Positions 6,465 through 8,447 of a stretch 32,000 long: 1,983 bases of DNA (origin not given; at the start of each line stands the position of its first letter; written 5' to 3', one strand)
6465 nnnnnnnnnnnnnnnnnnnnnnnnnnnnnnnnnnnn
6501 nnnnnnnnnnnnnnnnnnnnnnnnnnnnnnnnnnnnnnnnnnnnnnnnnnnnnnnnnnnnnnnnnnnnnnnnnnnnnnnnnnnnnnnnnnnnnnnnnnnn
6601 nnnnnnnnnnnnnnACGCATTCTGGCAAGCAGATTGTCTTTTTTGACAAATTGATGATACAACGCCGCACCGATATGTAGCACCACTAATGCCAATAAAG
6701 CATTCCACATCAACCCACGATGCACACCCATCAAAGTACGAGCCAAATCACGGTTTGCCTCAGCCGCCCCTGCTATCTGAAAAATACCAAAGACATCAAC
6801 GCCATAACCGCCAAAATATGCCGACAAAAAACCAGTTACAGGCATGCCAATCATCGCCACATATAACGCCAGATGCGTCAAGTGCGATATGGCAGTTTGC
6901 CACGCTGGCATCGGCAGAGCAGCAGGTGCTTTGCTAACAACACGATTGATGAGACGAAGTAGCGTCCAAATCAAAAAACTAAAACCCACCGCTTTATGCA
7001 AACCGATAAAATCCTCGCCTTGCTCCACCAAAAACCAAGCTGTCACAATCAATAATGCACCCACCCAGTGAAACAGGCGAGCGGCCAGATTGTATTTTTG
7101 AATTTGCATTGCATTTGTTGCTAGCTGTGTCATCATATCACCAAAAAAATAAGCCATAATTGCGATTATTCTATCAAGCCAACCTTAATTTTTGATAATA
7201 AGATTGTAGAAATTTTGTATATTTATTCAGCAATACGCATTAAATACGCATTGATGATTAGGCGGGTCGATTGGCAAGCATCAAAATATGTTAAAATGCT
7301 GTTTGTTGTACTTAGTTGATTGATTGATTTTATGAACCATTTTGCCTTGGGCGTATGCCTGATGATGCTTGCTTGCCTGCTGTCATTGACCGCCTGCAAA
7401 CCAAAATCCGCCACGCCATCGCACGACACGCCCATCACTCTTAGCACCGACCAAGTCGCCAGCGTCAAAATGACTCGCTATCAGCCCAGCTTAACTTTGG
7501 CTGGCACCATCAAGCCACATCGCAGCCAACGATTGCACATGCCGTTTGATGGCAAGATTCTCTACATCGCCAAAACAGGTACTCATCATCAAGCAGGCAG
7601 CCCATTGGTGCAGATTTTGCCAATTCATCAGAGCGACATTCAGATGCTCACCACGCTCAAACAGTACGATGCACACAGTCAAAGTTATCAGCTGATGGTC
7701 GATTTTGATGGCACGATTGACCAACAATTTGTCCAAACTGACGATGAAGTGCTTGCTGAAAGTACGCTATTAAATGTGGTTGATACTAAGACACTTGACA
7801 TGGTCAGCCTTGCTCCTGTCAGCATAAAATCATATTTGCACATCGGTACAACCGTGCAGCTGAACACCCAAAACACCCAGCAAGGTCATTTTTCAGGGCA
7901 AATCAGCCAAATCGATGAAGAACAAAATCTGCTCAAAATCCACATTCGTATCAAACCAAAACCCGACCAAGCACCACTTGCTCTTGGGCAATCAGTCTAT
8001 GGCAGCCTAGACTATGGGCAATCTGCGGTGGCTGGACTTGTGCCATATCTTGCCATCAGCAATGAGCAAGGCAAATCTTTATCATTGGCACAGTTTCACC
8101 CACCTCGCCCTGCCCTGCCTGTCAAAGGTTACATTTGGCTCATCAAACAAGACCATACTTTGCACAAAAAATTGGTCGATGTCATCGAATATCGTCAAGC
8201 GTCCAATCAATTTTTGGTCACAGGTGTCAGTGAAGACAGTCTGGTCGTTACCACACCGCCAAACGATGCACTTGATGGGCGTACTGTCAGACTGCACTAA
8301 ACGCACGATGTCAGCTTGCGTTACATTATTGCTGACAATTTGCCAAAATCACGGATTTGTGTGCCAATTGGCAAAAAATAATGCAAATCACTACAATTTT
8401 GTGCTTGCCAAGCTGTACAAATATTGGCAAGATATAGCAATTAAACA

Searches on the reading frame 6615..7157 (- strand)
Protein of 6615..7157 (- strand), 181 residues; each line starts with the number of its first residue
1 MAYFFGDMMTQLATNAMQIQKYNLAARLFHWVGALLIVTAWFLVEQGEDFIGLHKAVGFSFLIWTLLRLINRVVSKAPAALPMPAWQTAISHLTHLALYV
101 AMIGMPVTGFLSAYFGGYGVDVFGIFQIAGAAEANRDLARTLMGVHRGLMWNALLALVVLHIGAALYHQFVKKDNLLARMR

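Call 16: find_homologous_proteins(query=window:6615-7157:-)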
Query window:6615-7157:- (181 aa): 472 proteins with E <= 0.001 among 685 candidates; the best 120 are listed.
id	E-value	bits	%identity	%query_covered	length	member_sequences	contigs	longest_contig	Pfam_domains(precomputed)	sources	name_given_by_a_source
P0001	7.4e-111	386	98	100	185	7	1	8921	PF01292.27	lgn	-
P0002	8.7e-76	272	69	96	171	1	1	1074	PF01292.27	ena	-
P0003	1.2e-74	268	71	91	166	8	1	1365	PF01292.27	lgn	-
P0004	1.3e-73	265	72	90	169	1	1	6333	PF01292.27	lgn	-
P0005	6.4e-72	259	70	89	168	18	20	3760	PF01292.27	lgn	-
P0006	2.8e-71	257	68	89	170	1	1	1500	PF01292.27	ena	-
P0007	4.6e-70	253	65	92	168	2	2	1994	PF01292.27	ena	-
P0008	4.1e-65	237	63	91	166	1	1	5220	PF01292.27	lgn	-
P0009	8.5e-65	236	62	91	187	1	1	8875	PF01292.27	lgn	-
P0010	6.4e-62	227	63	90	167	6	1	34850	PF01292.27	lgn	-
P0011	1.1e-61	226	60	97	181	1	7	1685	PF01292.27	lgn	-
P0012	1.3e-61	226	61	90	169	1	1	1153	PF01292.27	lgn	-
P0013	1.4e-61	226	60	90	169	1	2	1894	PF01292.27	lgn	-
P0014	1.7e-61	225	60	90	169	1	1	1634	PF01292.27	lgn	-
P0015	2.4e-61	225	60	90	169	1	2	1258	PF01292.27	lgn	-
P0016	2.8e-61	225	58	96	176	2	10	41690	PF01292.27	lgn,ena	-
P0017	3.1e-60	221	60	90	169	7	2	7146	PF01292.27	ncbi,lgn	-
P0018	3.1e-60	221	55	96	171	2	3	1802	PF01292.27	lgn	-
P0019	3.4e-60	221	60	90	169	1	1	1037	PF01292.27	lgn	-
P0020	4.9e-60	221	60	89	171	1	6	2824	PF01292.27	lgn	-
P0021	5.4e-60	220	58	94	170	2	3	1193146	PF01292.27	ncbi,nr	ncbi:cytochrome B [Moraxella caviae]|nr:cytochrome b [Moraxella caviae] OOR93523.1 cytochrome B [Mor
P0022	1.2e-59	219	57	92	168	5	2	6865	PF01292.27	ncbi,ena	-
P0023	1.3e-59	219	60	91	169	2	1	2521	PF01292.27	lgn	-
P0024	3.3e-59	218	56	92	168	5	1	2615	PF01292.27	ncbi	-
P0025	1.1e-58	216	60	90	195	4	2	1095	PF01292.27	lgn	-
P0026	1.2e-58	216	57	93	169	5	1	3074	PF01292.27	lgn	-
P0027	1.5e-58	216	58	93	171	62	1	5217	PF01292.27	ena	-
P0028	4.4e-58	214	57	94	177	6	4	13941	PF01292.27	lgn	-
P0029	4.7e-58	214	55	92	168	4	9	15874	PF01292.27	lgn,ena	-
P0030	5.9e-58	214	59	90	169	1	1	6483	PF01292.27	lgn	-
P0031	1.3e-57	213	59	96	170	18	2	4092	PF01292.27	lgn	-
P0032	1.5e-57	212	58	90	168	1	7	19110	PF01292.27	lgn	-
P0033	3.1e-57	211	57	96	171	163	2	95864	PF01292.27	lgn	-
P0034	4.1e-57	211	57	91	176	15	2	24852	PF01292.27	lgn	-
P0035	4.8e-57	211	57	96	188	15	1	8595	PF01292.27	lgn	-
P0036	1.0e-56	210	55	93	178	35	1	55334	PF01292.27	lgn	-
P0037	1.8e-56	209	57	90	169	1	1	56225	PF01292.27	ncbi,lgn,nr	ncbi:MAG: cytochrome b [Moraxella sp.]|nr:cytochrome b [Moraxella sp.]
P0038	3.5e-56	208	56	92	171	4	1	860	PF01292.27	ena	-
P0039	5.5e-56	207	51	96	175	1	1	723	PF01292.27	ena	-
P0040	6.5e-56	207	56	90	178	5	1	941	PF01292.27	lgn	-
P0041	1.0e-55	206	52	91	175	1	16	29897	PF01292.27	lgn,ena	-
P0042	1.2e-55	206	52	91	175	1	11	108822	PF01292.27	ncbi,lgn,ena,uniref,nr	ncbi:cytochrome b [Moraxella lacunata]|uniref:Cytochrome b n=1 Tax=Moraxella lacunata TaxID=477 RepI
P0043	1.3e-55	206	58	92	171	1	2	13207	PF01292.27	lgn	-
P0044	1.4e-55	206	53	96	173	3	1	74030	PF01292.27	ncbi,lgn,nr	ncbi:MAG: cytochrome b/b6 domain-containing protein [Moraxella sp.]|nr:cytochrome b/b6 domain-contai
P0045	2.0e-55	206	54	90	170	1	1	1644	PF01292.27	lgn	-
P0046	4.5e-55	204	55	90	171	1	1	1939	PF01292.27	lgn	-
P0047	4.5e-55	204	55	96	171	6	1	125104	PF01292.27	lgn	-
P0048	9.8e-55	203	55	90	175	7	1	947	PF01292.27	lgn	-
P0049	1.4e-54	203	51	91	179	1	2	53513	PF01292.27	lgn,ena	-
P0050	1.4e-54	203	55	96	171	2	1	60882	PF01292.27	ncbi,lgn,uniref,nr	ncbi:cytochrome b [Moraxella catarrhalis]|uniref:cytochrome b n=1 Tax=Moraxella catarrhalis TaxID=48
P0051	2.7e-54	202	50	97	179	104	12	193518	PF01292.27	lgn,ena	-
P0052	3.8e-54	201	51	91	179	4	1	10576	PF01292.27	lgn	-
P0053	1.8e-53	199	53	92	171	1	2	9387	PF01292.27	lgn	-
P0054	1.2e-52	197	50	91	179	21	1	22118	PF01292.27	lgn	-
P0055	2.6e-51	192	54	91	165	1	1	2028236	PF01292.27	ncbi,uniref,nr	ncbi:cytochrome b [Moraxella nasovis]|uniref:cytochrome b n=1 Tax=Moraxella nasovis TaxID=2904121 Re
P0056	2.6e-50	189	54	90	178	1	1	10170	PF01292.27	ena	-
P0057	4.5e-50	188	51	94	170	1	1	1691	PF01292.27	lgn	-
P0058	1.0e-49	187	51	96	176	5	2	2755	PF01292.27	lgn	-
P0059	2.1e-49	186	48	94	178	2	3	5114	PF01292.27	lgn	-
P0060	2.2e-49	186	49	91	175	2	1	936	PF01292.27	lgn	-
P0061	3.3e-49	185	51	93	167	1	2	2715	PF01292.27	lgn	-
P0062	5.5e-49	185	49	94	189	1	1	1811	PF01292.27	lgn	-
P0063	7.9e-49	184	50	92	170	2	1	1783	PF01292.27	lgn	-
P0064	8.4e-49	184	51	91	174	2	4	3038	PF01292.27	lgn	-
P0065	9.9e-49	184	50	91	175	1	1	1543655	PF01292.27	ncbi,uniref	ncbi:cytochrome b [Psychrobacter sp. CAL346-MNA-CIBAN-0220]|uniref:cytochrome b n=1 Tax=Psychrobacte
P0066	9.8e-48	180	44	94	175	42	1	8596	PF01292.27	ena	-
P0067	3.0e-47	179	48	91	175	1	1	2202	PF01292.27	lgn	-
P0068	3.7e-47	179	48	91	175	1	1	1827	PF01292.27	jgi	-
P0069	3.8e-47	179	49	90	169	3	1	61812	PF01292.27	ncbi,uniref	ncbi:cytochrome b [Moraxella oculi]|uniref:Cytochrome b n=1 Tax=Moraxella oculi TaxID=2940516 RepID=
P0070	4.2e-47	178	49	91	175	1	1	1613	PF01292.27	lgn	-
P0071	4.3e-47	178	47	92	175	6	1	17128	PF01292.27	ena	-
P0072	4.7e-47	178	49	91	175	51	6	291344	PF01292.27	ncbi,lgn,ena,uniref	ncbi:cytochrome b [Psychrobacter celer]|uniref:cytochrome b n=2 Tax=Psychrobacter celer TaxID=306572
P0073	4.8e-47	178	47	98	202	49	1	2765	PF01292.27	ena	-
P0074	5.4e-47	178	45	96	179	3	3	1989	PF01292.27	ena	-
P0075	5.9e-47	178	44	96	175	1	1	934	PF01292.27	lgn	-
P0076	6.6e-47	178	46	95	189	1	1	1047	PF01292.27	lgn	-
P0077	8.6e-47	177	47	91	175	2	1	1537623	PF01292.27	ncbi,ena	-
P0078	1.2e-46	177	52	90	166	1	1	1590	PF01292.27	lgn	-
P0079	1.9e-46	176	43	96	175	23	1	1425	PF01292.27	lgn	-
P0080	2.0e-46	176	46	96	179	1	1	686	PF01292.27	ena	-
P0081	2.9e-46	176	46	94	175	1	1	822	PF01292.27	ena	-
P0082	3.6e-46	175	44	94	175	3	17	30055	PF01292.27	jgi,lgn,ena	-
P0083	4.2e-46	175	46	96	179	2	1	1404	PF01292.27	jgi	jgi:cytochrome b561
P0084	4.6e-46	175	49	91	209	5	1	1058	PF01292.27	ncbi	-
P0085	5.0e-46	175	47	91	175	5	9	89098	PF01292.27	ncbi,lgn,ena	-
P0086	5.0e-46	175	47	91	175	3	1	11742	PF01292.27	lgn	-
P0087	6.6e-46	175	46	94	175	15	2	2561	PF01292.27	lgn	-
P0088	7.9e-46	174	47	92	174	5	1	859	PF01292.27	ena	-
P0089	8.5e-46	174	47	96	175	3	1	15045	PF01292.27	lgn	-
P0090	1.3e-45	174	47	94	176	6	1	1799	PF01292.27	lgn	-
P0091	1.4e-45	174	48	92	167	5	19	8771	PF01292.27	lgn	-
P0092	1.5e-45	173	47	91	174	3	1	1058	PF01292.27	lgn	-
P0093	1.6e-45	173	47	93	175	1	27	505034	PF01292.27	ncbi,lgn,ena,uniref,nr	ncbi:cytochrome b [Psychrobacter sp. APC 3426]|uniref:cytochrome b n=1 Tax=Psychrobacter sp. APC 342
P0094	2.4e-45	173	45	94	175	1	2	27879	PF01292.27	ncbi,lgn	-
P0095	2.9e-45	172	47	93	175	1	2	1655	PF01292.27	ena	-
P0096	2.9e-45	172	48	91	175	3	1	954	PF01292.27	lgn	-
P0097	3.0e-45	172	45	96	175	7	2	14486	PF01292.27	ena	-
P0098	3.2e-45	172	47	93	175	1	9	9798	PF01292.27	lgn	-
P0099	3.4e-45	172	47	93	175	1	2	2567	PF01292.27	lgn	-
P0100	4.0e-45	172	48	90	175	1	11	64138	PF01292.27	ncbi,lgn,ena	-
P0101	5.2e-45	172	45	91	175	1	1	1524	PF01292.27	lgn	-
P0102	5.5e-45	172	47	94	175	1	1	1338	PF01292.27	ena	-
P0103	1.0e-44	171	47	93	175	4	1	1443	PF01292.27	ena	-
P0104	1.4e-44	170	49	89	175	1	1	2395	PF01292.27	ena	-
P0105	1.5e-44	170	47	91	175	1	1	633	PF01292.27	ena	-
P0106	1.5e-44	170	49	91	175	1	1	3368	PF01292.27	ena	-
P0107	1.5e-44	170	46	93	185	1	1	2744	PF01292.27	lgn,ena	-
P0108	1.6e-44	170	49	91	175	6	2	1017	PF01292.27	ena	-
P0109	1.7e-44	170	43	91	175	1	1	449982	PF01292.27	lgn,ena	-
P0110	1.7e-44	170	42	94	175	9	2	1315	PF01292.27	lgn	-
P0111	2.1e-44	170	46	95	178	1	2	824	PF01292.27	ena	-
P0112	2.2e-44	170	46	90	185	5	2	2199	PF01292.27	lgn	-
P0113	2.5e-44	169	42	94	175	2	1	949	PF01292.27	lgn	-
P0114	2.7e-44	169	47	91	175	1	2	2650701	PF01292.27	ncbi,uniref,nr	ncbi:possible nickel-dependent hydrogenase b561-type cytochrome subunit [Psychrobacter arcticus 273-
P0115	3.2e-44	169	48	91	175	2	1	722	PF01292.27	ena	-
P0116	3.7e-44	169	50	89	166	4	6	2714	PF01292.27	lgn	-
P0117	3.7e-44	169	43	91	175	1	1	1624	PF01292.27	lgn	-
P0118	4.4e-44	169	46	90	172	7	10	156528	PF01292.27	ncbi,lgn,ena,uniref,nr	ncbi:cytochrome b [Psychrobacter sp. NG25]|uniref:cytochrome b n=1 Tax=Psychrobacter sp. NG25 TaxID=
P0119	4.5e-44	169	46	90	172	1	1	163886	PF01292.27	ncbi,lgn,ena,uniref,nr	ncbi:cytochrome b [Psychrobacter fozii]|uniref:[NiFe]-hydrogenase II apoprotein large subunit n=1 Ta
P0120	4.6e-44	169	46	90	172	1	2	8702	PF01292.27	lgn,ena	-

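Call 17: find_encoding_contigs(protein=P0001, flank=3000, max_places=3)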
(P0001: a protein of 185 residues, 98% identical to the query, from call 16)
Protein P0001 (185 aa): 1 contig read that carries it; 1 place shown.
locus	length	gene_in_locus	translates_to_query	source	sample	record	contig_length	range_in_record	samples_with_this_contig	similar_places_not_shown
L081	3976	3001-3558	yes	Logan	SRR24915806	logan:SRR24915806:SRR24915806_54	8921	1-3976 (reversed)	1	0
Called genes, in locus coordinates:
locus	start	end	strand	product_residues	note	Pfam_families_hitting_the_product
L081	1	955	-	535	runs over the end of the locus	PF00672:HAMP, PF00512:HisKA, PF02518:HATPase_c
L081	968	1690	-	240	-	PF00072:Response_reg, PF00486:Trans_reg_C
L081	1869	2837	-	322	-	-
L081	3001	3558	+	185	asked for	PF01292:Ni_hydr_CYTB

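Call 18: find_encoding_contigs(protein=P0004, flank=3000, max_places=3)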
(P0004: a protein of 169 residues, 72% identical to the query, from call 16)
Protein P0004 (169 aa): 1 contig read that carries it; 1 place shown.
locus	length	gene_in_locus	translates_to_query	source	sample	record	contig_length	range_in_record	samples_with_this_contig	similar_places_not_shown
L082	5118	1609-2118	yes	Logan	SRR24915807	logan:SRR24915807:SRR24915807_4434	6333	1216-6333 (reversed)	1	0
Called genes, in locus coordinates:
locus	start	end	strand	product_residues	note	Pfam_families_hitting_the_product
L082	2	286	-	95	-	?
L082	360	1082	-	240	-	PF00072:Response_reg, PF00486:Trans_reg_C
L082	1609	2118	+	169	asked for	PF01292:Ni_hydr_CYTB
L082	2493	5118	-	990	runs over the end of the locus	PF02739:5_3_exonuc_N, PF01367:5_3_exonuc, PF01612:DNA_pol_A_exo1, PF22619:DNA_polI_exo1 (weak), PF00476:DNA_pol_A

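Call 19: find_encoding_contigs(protein=P0010, flank=3000, max_places=3)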
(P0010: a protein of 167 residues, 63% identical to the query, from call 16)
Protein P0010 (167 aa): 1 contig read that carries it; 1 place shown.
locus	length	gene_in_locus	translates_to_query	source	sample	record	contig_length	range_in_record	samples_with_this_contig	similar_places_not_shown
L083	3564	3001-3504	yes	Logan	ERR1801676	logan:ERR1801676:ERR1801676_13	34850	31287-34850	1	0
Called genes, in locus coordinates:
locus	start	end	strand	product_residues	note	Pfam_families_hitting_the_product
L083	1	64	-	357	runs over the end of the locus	PF00005:ABC_tran, PF02463:SMC_N (weak), PF13304:AAA_21 (faint), PF09383:NIL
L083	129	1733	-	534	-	PF00672:HAMP, PF00512:HisKA, PF02518:HATPase_c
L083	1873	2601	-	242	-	PF00072:Response_reg, PF00486:Trans_reg_C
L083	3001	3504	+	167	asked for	PF01292:Ni_hydr_CYTB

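Call 24: find_encoding_contigs(protein=P0021, flank=3000, max_places=2)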
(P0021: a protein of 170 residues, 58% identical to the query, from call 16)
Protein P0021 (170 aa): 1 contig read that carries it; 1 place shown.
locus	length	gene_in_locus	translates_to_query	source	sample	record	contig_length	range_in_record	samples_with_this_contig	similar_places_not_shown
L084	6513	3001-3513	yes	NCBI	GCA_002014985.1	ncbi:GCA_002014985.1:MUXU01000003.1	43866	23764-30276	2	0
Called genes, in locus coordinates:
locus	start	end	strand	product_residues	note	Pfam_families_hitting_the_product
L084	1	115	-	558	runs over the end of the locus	PF00672:HAMP, PF00512:HisKA, PF02518:HATPase_c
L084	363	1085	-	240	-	PF00072:Response_reg, PF00486:Trans_reg_C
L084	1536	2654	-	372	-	PF25973:BSH_CzcB (faint)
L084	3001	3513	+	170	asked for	PF01292:Ni_hydr_CYTB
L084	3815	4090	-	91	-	PF03776:MinE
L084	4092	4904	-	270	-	PF00142:Fer4_NifH (weak), PF01656:CbiA, PF02374:ArsA_ATPase (weak), PF06564:CBP_BcsQ (weak), PF09140:MipZ, PF10609:ParA, PF13614:AAA_31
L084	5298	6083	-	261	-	PF05209:MinC_N (weak), PF03775:MinC_C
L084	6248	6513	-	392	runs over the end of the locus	PF07690:MFS_1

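Call 25: find_encoding_contigs(protein=P0016, flank=3000, max_places=3)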
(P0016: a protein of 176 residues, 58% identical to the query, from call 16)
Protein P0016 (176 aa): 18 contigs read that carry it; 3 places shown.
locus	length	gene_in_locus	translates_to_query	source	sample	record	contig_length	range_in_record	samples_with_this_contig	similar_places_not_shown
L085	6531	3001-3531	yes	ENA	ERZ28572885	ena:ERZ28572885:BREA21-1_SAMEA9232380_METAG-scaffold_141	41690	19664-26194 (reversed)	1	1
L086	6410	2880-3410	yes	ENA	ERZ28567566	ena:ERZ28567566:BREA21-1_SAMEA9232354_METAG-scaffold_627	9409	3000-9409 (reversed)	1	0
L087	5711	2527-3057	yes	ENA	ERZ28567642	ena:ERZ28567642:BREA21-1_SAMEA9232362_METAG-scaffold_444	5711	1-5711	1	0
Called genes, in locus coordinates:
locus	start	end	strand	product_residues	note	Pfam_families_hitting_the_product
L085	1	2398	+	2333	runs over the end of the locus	PF27543:FimL_C (faint), PF01627:Hpt, PF02518:HATPase_c, PF01584:CheW, PF00072:Response_reg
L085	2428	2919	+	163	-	-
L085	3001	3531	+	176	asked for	PF01292:Ni_hydr_CYTB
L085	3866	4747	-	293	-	PF00849:PseudoU_synth_2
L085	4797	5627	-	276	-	PF01063:Aminotran_4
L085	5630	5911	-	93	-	PF01329:Pterin_4a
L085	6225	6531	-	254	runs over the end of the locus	PF01746:tRNA_m1G_MT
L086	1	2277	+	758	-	?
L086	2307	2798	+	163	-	-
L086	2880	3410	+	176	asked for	PF01292:Ni_hydr_CYTB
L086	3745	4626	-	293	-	PF00849:PseudoU_synth_2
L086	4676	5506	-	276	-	PF01063:Aminotran_4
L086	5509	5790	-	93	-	PF01329:Pterin_4a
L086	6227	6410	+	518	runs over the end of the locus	PF02541:Ppx-GppA, PF21447:Ppx-GppA_III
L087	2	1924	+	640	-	?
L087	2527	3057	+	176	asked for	PF01292:Ni_hydr_CYTB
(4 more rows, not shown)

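Call 26: find_encoding_contigs(protein=P0050, flank=3000, max_places=2)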
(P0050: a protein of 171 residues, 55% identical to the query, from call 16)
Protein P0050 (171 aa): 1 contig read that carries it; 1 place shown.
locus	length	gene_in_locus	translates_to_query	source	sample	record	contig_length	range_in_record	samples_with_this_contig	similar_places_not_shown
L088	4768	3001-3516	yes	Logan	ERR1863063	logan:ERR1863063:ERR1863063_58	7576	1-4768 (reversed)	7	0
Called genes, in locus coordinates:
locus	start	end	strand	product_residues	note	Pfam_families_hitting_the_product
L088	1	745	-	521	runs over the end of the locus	PF00672:HAMP, PF00512:HisKA, PF02518:HATPase_c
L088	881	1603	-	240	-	PF00072:Response_reg, PF00486:Trans_reg_C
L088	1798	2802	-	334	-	-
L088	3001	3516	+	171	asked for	PF01292:Ni_hydr_CYTB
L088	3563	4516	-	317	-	PF13793:Pribosyltran_N, PF00156:Pribosyltran, PF14572:Pribosyl_synth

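Call 34: find_encoding_contigs(protein=P0005, flank=1500, max_places=4)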
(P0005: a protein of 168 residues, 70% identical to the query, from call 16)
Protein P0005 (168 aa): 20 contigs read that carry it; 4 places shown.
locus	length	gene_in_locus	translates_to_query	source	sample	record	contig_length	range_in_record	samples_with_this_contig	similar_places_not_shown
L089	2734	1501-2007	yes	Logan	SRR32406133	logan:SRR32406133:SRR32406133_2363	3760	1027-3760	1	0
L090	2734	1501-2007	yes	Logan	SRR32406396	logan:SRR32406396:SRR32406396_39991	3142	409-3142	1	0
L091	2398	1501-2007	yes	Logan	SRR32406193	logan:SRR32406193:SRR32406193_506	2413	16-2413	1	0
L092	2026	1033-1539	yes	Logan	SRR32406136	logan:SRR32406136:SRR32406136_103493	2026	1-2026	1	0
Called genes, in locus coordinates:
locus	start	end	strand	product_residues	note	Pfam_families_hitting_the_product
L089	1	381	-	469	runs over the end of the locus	?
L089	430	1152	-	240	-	PF00072:Response_reg, PF00486:Trans_reg_C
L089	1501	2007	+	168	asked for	PF01292:Ni_hydr_CYTB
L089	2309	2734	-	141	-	?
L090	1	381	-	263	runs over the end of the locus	?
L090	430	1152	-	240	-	PF00072:Response_reg, PF00486:Trans_reg_C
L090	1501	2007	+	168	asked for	PF01292:Ni_hydr_CYTB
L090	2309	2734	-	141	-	?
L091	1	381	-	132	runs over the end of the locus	?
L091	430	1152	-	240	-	PF00072:Response_reg, PF00486:Trans_reg_C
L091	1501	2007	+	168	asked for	PF01292:Ni_hydr_CYTB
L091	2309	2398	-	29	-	?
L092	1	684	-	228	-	?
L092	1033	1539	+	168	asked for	PF01292:Ni_hydr_CYTB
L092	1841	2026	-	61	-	?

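Call 35: find_encoding_contigs(protein=P0009, flank=1500, max_places=3)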
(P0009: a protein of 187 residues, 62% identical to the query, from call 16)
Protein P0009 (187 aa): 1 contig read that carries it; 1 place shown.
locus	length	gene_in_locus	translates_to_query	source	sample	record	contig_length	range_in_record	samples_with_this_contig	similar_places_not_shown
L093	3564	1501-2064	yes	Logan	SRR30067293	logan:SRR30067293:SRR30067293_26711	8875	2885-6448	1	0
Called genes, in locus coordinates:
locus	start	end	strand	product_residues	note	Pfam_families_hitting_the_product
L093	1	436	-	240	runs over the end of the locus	PF00072:Response_reg, PF00486:Trans_reg_C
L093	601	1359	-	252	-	-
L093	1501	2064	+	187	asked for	PF01292:Ni_hydr_CYTB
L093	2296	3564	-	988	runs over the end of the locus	PF02739:5_3_exonuc_N, PF01367:5_3_exonuc, PF01612:DNA_pol_A_exo1, PF22619:DNA_polI_exo1, PF00476:DNA_pol_A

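Call 36: find_encoding_contigs(protein=P0017, flank=1500, max_places=3)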
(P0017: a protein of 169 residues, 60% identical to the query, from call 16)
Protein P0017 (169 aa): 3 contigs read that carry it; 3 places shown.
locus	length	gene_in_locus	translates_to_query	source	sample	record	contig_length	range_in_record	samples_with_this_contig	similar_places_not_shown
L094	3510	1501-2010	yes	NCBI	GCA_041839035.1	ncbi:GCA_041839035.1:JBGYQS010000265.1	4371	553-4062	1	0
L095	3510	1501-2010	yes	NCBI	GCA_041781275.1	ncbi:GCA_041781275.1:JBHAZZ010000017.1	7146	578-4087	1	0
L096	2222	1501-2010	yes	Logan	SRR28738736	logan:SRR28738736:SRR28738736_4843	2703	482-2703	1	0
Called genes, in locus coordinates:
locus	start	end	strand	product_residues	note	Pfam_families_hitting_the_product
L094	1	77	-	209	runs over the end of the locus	?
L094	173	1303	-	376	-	PF00266:Aminotran_5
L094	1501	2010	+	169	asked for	PF01292:Ni_hydr_CYTB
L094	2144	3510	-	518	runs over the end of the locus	PF00890:FAD_binding_2 (faint), PF13192:Thioredoxin_3, PF01134:GIDA (weak), PF01266:DAO (faint), PF07992:Pyr_redox_2, PF12831:FAD_oxidored (weak), PF13738:Pyr_redox_3, PF00070:Pyr_redox, +2 more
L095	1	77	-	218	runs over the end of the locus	?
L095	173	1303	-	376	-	PF00266:Aminotran_5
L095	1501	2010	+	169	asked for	PF01292:Ni_hydr_CYTB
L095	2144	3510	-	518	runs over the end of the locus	PF00890:FAD_binding_2 (faint), PF13192:Thioredoxin_3, PF01134:GIDA (weak), PF01266:DAO (faint), PF07992:Pyr_redox_2, PF12831:FAD_oxidored (weak), PF13738:Pyr_redox_3, PF00070:Pyr_redox, +2 more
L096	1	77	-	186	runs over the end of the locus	?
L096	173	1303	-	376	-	PF00266:Aminotran_5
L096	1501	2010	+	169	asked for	PF01292:Ni_hydr_CYTB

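Call 45: find_encoding_contigs(protein=P0114, flank=4000, max_places=2)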
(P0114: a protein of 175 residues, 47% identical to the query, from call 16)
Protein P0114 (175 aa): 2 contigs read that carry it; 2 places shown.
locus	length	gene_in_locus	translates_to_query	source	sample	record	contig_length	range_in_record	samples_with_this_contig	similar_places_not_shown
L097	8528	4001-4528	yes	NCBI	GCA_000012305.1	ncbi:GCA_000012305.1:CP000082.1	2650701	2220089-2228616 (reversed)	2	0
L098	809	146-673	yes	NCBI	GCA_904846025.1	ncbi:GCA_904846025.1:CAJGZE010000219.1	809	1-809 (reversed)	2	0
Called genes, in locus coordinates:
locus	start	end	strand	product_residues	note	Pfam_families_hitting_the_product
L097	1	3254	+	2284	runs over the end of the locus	PF27543:FimL_C (faint), PF01627:Hpt, PF02518:HATPase_c, PF01584:CheW, PF00072:Response_reg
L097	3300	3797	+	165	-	-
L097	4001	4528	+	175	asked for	PF01292:Ni_hydr_CYTB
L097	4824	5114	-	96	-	PF03776:MinE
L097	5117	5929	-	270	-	PF00142:Fer4_NifH (faint), PF01656:CbiA, PF02374:ArsA_ATPase, PF06564:CBP_BcsQ (weak), PF09140:MipZ, PF10609:ParA, PF13614:AAA_31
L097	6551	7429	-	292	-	PF05209:MinC_N, PF03775:MinC_C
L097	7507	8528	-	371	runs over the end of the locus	-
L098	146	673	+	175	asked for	PF01292:Ni_hydr_CYTB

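Call 86: search_protein_families(library=pfam, proteins=[window:6615-7157:-])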
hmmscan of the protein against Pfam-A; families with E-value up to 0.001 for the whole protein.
window:6615-7157:- (181 aa): 1 family
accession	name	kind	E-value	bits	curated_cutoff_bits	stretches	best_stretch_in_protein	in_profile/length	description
PF01292.26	Ni_hydr_CYTB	-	6.1e-24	85.2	30.1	1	22-180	2-176/179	Prokaryotic cytochrome b561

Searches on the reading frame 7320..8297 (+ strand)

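Call 86: search_protein_families(library=pfam, proteins=[window:7320-8297:+])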
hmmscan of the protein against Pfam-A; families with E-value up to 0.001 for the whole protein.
window:7320-8297:+ (326 aa): 2 families
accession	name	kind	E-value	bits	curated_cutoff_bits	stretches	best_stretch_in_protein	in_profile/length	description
PF16576.10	HlyD_D23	-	4e-05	23.4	30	1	100-201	89-187/214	Barrel-sandwich domain of CusB or HlyD membrane-fusion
PF13437.12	HlyD_3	-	0.00028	22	22.2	0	129-223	6-106/106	HlyD family secretion protein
